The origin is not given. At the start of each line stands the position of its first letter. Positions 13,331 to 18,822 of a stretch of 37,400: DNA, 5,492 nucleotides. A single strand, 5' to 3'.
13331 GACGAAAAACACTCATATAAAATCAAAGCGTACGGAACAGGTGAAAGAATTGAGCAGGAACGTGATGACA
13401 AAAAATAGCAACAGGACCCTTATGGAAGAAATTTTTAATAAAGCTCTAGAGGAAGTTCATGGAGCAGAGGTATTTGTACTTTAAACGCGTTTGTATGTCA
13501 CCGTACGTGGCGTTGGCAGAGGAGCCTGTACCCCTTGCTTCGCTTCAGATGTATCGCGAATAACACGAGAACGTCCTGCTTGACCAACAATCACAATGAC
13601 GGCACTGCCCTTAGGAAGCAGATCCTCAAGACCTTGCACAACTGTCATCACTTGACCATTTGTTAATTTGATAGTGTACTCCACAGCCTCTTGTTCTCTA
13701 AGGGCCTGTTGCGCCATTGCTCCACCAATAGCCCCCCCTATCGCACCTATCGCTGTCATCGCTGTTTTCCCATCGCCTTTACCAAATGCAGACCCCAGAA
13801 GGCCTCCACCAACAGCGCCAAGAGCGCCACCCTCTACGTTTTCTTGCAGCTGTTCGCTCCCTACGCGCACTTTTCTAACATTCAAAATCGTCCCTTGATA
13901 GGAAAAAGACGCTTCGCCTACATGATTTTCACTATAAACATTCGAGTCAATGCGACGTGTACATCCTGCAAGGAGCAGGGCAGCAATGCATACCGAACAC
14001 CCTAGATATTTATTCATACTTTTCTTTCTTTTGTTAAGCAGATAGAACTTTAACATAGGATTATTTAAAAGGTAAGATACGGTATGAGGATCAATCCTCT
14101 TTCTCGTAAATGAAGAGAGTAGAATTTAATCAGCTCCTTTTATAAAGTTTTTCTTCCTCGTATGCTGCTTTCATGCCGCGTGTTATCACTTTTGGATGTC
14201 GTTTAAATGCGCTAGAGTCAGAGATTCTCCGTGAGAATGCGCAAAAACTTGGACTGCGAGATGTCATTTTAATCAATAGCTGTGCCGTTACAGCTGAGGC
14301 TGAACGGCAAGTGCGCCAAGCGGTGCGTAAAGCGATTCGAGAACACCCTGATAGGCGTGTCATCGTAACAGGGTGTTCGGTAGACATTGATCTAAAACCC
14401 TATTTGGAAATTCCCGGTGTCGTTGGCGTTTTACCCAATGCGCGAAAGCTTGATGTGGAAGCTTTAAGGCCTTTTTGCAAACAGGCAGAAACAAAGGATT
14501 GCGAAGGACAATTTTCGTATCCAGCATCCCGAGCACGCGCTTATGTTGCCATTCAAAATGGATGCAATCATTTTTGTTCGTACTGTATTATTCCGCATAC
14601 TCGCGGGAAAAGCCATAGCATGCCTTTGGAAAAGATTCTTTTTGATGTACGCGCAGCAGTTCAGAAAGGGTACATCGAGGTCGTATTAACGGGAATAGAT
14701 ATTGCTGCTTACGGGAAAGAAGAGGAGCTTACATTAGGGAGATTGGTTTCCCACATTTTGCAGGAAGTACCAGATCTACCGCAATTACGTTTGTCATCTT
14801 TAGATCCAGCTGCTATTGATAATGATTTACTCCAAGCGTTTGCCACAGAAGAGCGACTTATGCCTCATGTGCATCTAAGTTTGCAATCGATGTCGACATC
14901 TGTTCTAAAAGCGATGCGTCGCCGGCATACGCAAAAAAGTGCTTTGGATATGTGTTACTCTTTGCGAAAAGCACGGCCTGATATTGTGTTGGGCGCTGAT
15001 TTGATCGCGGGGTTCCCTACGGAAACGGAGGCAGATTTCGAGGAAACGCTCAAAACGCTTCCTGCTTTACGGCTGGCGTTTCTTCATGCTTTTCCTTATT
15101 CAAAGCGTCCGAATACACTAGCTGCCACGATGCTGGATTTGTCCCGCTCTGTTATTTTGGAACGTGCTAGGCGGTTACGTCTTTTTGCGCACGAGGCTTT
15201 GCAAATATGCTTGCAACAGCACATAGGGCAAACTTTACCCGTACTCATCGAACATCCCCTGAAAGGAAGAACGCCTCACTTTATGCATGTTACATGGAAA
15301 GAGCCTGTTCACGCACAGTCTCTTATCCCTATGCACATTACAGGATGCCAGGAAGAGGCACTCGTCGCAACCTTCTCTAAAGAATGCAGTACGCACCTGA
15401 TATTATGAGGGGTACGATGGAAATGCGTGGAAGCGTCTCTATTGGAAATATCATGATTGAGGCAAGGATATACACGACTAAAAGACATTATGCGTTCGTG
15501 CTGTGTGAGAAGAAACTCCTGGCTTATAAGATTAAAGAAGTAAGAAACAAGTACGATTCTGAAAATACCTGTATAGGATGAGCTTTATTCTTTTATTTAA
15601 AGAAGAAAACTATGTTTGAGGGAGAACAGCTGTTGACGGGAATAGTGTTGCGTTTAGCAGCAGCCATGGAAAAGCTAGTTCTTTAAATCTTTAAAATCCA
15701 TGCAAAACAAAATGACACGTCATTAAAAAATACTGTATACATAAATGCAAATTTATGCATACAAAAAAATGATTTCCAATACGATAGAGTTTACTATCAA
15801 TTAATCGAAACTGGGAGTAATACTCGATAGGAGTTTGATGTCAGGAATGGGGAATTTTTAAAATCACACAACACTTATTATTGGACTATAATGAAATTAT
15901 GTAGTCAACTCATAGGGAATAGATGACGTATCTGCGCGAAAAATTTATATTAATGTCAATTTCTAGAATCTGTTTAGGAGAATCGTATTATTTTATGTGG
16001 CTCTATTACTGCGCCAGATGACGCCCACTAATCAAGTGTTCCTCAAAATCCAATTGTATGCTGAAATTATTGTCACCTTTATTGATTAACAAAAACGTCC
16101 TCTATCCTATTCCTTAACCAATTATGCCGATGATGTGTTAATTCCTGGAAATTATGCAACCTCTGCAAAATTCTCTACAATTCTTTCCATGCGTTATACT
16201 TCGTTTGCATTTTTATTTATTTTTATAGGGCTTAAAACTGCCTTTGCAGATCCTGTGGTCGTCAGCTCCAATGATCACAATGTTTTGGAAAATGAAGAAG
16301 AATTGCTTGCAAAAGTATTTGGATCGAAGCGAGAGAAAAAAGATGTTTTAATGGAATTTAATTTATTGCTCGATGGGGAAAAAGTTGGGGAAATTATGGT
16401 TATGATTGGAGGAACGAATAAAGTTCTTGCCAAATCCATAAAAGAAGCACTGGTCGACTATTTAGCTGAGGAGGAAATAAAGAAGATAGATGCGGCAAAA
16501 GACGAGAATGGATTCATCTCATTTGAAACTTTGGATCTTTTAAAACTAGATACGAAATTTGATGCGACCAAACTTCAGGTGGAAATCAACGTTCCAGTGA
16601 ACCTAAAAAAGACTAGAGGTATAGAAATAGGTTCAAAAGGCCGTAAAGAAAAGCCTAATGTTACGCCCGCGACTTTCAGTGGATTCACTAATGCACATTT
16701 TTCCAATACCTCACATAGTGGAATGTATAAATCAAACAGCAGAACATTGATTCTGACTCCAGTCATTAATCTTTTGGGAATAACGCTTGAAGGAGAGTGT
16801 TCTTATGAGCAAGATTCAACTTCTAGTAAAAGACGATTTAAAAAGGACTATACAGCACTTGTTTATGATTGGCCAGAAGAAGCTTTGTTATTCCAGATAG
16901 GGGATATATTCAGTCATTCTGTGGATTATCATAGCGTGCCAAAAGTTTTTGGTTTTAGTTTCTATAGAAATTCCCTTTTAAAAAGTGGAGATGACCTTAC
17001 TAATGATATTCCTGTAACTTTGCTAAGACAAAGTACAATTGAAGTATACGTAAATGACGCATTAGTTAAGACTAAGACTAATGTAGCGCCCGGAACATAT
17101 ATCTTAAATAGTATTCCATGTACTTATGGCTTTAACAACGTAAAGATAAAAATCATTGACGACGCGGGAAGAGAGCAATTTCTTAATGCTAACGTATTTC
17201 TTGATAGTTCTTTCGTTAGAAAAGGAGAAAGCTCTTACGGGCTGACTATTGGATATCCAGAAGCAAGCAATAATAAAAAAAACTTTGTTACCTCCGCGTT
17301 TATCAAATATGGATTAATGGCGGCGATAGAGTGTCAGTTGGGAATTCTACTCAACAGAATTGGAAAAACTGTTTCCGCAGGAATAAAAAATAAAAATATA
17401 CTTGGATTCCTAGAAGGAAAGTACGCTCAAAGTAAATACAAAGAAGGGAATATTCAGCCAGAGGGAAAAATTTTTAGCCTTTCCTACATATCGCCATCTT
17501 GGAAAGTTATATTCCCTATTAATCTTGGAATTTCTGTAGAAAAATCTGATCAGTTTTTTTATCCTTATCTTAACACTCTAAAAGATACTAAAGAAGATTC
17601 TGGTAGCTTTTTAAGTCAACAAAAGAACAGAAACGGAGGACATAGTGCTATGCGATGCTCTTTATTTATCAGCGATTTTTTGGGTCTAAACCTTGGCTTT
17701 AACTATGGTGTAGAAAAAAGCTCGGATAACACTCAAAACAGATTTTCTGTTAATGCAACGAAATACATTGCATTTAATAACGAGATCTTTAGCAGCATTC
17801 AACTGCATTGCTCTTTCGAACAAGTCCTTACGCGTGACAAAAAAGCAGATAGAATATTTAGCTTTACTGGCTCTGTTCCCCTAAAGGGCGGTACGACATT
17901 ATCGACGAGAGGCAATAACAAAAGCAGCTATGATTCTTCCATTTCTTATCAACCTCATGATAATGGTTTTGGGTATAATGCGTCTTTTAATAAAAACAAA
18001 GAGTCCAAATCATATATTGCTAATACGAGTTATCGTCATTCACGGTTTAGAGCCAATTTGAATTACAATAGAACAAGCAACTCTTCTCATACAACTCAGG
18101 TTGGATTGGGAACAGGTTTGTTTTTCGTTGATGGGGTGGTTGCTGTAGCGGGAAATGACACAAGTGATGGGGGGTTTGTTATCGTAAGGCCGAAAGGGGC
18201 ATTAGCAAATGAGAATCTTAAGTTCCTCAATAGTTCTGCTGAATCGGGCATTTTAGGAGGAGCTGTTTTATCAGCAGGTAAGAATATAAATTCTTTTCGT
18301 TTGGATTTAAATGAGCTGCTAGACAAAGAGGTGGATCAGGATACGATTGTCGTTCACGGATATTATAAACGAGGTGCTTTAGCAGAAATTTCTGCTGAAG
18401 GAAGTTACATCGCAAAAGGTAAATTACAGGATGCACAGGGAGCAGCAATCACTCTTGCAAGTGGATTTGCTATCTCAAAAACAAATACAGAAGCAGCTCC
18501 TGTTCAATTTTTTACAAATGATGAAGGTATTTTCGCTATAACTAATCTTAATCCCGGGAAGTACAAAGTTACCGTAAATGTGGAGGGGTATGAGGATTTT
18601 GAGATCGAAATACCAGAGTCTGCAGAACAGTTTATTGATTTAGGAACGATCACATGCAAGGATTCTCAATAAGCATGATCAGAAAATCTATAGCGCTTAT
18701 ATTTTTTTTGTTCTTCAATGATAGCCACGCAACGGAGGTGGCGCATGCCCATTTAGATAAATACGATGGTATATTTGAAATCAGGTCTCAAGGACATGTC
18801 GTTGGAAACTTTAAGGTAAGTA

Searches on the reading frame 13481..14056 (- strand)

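Call 3: search_protein_families(library=pfam, proteins=[window:13481-14056:-], max_evalue=0.01)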
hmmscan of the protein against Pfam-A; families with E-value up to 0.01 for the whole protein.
window:13481-14056:- (191 aa): 4 families
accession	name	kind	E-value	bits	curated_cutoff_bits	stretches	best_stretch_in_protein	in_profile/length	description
PF05433.20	Rick_17kDa_Anti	-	9e-06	25.9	24.2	1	75-115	1-42/43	Glycine zipper 2TM domain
PF13441.11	Gly-zipper_YMGG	-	0.00059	19.9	28.9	1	73-116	3-43/45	YMGG-like Gly-zipper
PF13488.11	Gly-zipper_Omp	-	0.001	19.4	25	1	76-123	2-46/46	Glycine zipper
PF05818.17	TraT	-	0.0018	18.5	31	1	48-116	60-128/214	Enterobacterial TraT complement resistance protein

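Call 6: search_protein_families(library=ncbifam, proteins=[window:13481-14056:-], max_evalue=0.1)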
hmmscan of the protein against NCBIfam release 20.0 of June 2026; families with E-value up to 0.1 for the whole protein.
window:13481-14056:- (191 aa): 3 families
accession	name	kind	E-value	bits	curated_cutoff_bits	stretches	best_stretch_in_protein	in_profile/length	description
NF008437.0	PRK11280.1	equivalog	5.9e-10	39.3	99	1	69-128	66-125/179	hypothetical protein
NF041250.1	VI_TagQ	equivalog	1.3e-07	31.3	300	1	18-117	9-106/301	type VI secretion system-associated lipoprotein TagQ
NF053611.1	YiaD_Gzip_OmpA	equivalog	0.00029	20.6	175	1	66-130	18-83/206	YiaD family glycine zipper/OmpA-like lipoprotein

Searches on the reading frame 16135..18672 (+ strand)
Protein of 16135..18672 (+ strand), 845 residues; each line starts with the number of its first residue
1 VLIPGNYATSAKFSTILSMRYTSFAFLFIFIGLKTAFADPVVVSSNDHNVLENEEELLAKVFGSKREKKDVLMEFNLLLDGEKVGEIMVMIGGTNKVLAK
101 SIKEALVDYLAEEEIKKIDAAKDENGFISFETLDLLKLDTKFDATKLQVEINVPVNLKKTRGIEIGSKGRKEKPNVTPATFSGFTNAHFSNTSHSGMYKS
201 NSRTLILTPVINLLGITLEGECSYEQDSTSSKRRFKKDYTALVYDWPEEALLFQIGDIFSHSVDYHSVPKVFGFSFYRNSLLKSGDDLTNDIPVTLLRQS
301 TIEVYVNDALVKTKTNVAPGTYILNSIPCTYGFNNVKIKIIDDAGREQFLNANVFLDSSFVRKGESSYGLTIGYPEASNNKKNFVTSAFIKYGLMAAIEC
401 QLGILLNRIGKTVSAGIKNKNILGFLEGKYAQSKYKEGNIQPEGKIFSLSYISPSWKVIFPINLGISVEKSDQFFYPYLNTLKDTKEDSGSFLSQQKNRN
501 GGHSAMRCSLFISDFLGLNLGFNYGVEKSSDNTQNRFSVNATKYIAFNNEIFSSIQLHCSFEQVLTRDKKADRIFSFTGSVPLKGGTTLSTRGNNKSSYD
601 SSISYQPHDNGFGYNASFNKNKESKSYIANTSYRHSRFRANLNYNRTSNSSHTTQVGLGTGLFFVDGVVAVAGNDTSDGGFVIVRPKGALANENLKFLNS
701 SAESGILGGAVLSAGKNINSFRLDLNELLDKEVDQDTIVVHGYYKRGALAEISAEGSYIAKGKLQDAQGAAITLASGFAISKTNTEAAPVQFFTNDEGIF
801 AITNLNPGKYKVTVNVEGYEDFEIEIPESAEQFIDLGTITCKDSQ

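Call 4: search_protein_families(library=pfam, proteins=[window:16135-18672:+], max_evalue=0.01)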
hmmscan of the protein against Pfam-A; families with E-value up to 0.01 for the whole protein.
window:16135-18672:+ (845 aa): 7 families
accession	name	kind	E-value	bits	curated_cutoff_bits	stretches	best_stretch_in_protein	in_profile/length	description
PF00577.26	Usher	-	1.6e-14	54.2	27.1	1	300-750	97-545/549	Outer membrane usher protein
PF13620.12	CarboxypepD_reg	-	4.7e-07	30.5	32.3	1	761-825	3-65/82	Carboxypeptidase regulatory-like domain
PF13715.12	CarbopepD_reg_2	-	6.3e-05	23.4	32.2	1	792-834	28-70/88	CarboxypepD_reg-like domain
PF09430.16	EMC7_beta-sandw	-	0.0017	18.9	26.6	0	767-820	7-51/122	ER membrane protein complex subunit 7, beta-sandwich domain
PF16967.11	TcfC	-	0.0022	18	29.4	0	292-344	5-56/68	E-set like domain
PF17802.7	SpaA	-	0.0032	18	23.1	0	778-827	21-77/91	Prealbumin-like fold domain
PF08308.17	PEGA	-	0.0052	17.1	20.8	0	802-827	29-54/71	PEGA domain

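Call 6: search_protein_families(library=ncbifam, proteins=[window:16135-18672:+], max_evalue=0.1)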
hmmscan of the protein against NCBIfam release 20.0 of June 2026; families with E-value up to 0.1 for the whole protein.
window:16135-18672:+ (845 aa): 0 families
